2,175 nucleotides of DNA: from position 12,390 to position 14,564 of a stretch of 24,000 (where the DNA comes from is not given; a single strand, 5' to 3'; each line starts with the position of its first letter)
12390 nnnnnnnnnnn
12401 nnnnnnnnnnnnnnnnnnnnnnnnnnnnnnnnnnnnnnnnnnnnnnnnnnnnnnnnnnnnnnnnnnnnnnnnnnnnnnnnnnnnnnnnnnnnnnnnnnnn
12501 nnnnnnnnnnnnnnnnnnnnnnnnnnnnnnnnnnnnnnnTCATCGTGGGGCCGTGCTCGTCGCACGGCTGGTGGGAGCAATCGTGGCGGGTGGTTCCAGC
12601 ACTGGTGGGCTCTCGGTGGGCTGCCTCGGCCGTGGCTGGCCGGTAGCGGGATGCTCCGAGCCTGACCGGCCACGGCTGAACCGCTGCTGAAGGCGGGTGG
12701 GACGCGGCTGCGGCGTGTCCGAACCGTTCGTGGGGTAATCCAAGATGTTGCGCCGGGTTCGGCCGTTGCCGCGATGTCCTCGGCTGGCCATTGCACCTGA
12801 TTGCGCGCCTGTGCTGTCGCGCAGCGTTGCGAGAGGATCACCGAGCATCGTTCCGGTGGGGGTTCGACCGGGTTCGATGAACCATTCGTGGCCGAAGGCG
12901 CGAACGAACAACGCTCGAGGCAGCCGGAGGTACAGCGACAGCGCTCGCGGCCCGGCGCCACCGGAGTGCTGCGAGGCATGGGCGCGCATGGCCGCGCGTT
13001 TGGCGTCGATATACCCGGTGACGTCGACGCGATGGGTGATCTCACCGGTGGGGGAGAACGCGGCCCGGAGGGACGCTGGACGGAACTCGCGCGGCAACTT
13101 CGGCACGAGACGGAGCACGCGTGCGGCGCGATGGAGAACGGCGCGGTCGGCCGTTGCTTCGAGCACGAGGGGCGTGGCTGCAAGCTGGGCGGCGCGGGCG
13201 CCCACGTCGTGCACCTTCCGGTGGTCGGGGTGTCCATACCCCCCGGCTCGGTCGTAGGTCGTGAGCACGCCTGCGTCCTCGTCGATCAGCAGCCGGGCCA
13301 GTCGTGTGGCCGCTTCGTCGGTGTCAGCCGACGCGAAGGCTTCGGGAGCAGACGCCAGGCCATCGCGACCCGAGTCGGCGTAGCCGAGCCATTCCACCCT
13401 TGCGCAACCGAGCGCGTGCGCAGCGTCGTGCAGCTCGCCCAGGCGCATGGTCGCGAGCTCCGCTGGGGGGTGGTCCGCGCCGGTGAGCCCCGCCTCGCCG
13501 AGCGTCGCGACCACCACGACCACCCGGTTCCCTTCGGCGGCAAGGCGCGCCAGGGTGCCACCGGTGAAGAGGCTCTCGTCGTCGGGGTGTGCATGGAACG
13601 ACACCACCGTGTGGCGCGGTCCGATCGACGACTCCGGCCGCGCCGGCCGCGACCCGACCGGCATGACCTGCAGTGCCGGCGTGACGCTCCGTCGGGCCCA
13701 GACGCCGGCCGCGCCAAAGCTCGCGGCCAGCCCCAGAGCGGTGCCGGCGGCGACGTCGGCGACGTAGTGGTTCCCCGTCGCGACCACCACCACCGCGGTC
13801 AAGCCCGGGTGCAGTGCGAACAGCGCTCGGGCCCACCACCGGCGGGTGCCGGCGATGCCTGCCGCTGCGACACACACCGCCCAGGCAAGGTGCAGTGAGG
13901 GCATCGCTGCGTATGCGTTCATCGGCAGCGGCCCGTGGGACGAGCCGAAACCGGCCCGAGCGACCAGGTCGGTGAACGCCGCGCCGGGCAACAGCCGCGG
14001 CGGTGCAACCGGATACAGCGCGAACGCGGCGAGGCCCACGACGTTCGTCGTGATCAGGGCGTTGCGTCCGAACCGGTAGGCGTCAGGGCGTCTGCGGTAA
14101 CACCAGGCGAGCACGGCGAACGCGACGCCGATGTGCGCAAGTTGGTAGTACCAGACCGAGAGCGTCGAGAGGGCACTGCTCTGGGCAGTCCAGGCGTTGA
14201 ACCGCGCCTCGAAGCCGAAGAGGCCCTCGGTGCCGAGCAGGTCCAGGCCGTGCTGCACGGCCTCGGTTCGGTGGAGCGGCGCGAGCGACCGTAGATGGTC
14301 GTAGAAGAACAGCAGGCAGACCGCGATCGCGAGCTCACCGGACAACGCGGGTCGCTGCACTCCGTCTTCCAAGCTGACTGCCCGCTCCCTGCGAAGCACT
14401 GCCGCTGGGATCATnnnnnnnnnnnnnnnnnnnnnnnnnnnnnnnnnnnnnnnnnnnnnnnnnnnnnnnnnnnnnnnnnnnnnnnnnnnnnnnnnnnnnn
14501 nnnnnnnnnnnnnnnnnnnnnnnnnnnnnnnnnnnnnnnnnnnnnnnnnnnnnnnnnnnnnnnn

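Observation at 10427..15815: Four-gene translationally coupled operon: GT4 glycosyltransferase, PAP2_3::PIG-L deacetylase fusion and two MprF-TM-like flippase paralogues - candidate uncharacterised aminoglycolipid pathway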

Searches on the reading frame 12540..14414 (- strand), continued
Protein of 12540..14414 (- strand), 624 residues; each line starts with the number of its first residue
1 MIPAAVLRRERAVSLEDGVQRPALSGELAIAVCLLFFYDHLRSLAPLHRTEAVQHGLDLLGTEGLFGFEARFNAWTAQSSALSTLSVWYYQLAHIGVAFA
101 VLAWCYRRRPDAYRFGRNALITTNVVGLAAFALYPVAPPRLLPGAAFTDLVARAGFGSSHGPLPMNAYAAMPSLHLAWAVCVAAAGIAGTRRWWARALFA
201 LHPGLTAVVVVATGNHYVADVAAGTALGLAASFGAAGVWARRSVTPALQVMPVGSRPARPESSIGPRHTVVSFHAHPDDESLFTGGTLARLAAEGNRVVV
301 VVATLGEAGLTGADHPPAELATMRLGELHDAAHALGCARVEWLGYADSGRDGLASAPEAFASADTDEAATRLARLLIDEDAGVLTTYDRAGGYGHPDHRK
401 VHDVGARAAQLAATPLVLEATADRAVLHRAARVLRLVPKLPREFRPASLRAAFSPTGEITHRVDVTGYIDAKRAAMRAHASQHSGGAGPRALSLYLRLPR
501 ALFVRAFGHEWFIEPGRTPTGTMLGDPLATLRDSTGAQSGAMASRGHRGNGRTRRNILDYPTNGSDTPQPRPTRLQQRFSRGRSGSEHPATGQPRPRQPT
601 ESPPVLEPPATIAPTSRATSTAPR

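Call 77: search_protein_families(library=pfam, proteins=[L027:4705-5808:+, L027:3508-4290:+, L027:9394-10410:-, L027:2265-3800:-, L037:4479-6824:+, L037:2759-4513:+, L037:8854-10617:-, L037:3520-4599:+], max_evalue=0.001)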
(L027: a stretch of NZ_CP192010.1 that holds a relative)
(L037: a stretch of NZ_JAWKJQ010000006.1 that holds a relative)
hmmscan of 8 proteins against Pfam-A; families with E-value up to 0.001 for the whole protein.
L027:4705-5808:+ (367 aa): 4 families
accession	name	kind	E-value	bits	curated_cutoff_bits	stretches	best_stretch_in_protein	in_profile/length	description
PF13377.12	Peripla_BP_3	-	1.1e-41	143.2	26.5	1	198-359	1-167/167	Periplasmic binding protein-like domain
PF00532.27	Peripla_BP_1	-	5.3e-28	98.7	22.2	1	92-347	5-273/281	Periplasmic binding proteins and sugar binding domain of LacI family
PF13407.12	Peripla_BP_4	-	1.7e-14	54.4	35.1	1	95-340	5-257/258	Periplasmic binding protein domain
PF00356.27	LacI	-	1.6e-12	47.4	27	1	32-75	1-44/46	Bacterial regulatory proteins, lacI family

L027:3508-4290:+ (260 aa): 3 families
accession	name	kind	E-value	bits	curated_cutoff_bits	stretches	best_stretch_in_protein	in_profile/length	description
PF13561.12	adh_short_C2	-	4.3e-41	141.5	27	1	16-254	5-235/236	Enoyl-(Acyl carrier protein) reductase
PF00106.31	adh_short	-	8.8e-37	126.9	26.6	1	9-188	2-187/195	short chain dehydrogenase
PF08659.16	KR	-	0.00025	21.4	22.6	1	9-120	2-123/180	KR domain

L027:9394-10410:- (338 aa): 1 family
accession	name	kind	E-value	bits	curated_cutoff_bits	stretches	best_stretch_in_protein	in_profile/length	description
PF14016.12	DUF4232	-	0.00072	20.2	27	1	111-196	12-93/129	Domain of unknown function (DUF4232)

L027:2265-3800:- (511 aa): 0 families

L037:4479-6824:+ (781 aa): 1 family
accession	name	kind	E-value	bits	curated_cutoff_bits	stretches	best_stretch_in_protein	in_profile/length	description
PF03706.18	LPG_synthase_TM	-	6.1e-20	72.3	33.4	1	449-747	3-297/302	Lysylphosphatidylglycerol synthase TM region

L037:2759-4513:+ (584 aa): 2 families
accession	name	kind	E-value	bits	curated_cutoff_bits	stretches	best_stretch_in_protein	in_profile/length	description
PF01935.23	DUF87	-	4.2e-13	50.4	23.2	1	229-378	2-134/220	Helicase HerA, central domain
PF05872.18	HerA_C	-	0.00037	19.7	22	0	238-296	10-67/502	Helicase HerA-like C-terminal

L037:8854-10617:- (587 aa): 1 family
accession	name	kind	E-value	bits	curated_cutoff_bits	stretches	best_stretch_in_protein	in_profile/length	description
PF04227.17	Indigoidine_A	-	6.1e-129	429.9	25.2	1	293-581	1-290/291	Indigoidine synthase A like protein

L037:3520-4599:+ (359 aa): 0 families

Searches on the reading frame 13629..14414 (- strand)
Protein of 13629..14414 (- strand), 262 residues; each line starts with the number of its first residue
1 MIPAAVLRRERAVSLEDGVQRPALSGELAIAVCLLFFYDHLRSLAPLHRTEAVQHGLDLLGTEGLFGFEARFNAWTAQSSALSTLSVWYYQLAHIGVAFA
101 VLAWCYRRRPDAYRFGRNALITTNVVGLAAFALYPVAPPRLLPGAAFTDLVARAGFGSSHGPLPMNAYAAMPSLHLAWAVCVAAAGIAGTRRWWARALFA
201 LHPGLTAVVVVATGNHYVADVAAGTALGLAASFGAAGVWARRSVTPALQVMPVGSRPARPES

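Call 97: predict_structure(alignment_id=A5)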
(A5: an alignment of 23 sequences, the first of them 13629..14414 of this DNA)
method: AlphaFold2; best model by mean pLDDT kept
length: 262 residues; sequences in the alignment: 23
mean_pLDDT: 83.4   pTM: 0.80
mean pLDDT of the five models: 83.4, 75.1, 74.8, 74.2, 63.4
residues with pLDDT >= 90: 136; 70-90: 71; 50-70: 38; < 50: 17
segments of 3 or more residues with pLDDT < 50: 9-14, 160-167
pLDDT, mean of each block of 10 residues (from residue 1): 53 57 90 88 77 90 88 95 93 91 94 94 91 86 87 72 47 87 96 97 96 92 96 92 65 60 60
secondary structure, 60 per line:
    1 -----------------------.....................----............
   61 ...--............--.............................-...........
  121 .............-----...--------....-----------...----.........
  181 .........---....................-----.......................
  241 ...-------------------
elements in order: H24-44 H49-63 H66-77 H80-108 H110-133 H150-153 H172-189 H193-212 H218-243

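Call 99: fold_search(model_id=the predicted structure, library=pdb)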
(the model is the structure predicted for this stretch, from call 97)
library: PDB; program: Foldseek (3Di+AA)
matches with E <= 10: 102; with E <= 0.001: 0
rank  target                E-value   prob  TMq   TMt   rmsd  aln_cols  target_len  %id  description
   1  6ebu                  8.7e-03  1.00  0.44  0.67   3.7       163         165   15  Crystal structure of Aquifex aeolicus LpxE (released 2019-06-26)
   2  5jki                  2.6e-01  0.99  0.45  0.57   8.3       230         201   13  Crystal structure of the first transmembrane PAP2 type phosphatidylglycerolphosphate phosphatase from Bacillus subtilis (released 2017-02-22)
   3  8ijq_A                4.5e-01  0.96  0.39  0.38   9.6       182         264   13  The cryo-EM structure of human sphingomyelin synthase-related protein in complex with ceramide (released 2024-02-28)
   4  8cxl_B                9.8e-01  0.85  0.41  0.25  10.6       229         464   12  Structure of NapH3, a vanadium-dependent haloperoxidase homolog catalyzing the stereospecific alpha-hydroxyketone rear (released 2022-08-31)
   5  9jtl                  1.0e+00  0.77  0.40  0.31   8.7       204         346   15  Human glucose 6 phosphate catalytic subunit 1 (hG6PC1) in apo state. (released 2025-08-06)
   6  4px7                  1.2e+00  0.54  0.38  0.40  10.9       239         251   14  Crystal structure of lipid phosphatase E. coli PgpB (released 2014-05-28)
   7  9j7v                  1.6e+00  0.28  0.28  0.21  11.7       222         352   11  Human G6PC1 in apo state (released 2025-02-05)
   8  6xss_A                1.8e+00  0.12  0.20  0.20  16.8       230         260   14  CryoEM structure of designed helical fusion protein C4_nat_HFuse-7900 (released 2020-12-23)
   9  6oqr_a                1.9e+00  0.06  0.14  0.14  21.8       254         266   11  E. coli ATP Synthase ADP State 1a (released 2020-06-03)
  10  2f93_MODEL_1_A        2.1e+00  0.06  0.15  0.17  21.1       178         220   14  K Intermediate Structure of Sensory Rhodopsin II/Transducer Complex in Combination with the Ground State Struc (released 2006-03-07)
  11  1r0d_A                2.8e+00  0.20  0.29  0.37   9.9       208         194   10  HIP1R THATCH DOMAIN CORE (released 2004-07-06)
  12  7sqc_1Y               2.8e+00  0.03  0.12  0.12  30.9       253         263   15  Ciliary C1 central pair apparatus isolated from Chlamydomonas reinhardtii (released 2022-04-13)
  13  9j7u                  3.1e+00  0.09  0.20  0.15  15.4       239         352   11  H176A mutant of human G6PC1 in complex with G6P (released 2025-02-05)
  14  2a96_A                3.2e+00  0.69  0.20  0.24   2.1        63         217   24  Crystal structure of phosphate tethered PhoN of S. typhimurium (released 2006-05-23)
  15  9qci_B                3.2e+00  0.25  0.33  0.38  16.4       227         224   15  Crystal structure of PhoC mutant acid phosphatase (released 2026-01-14)
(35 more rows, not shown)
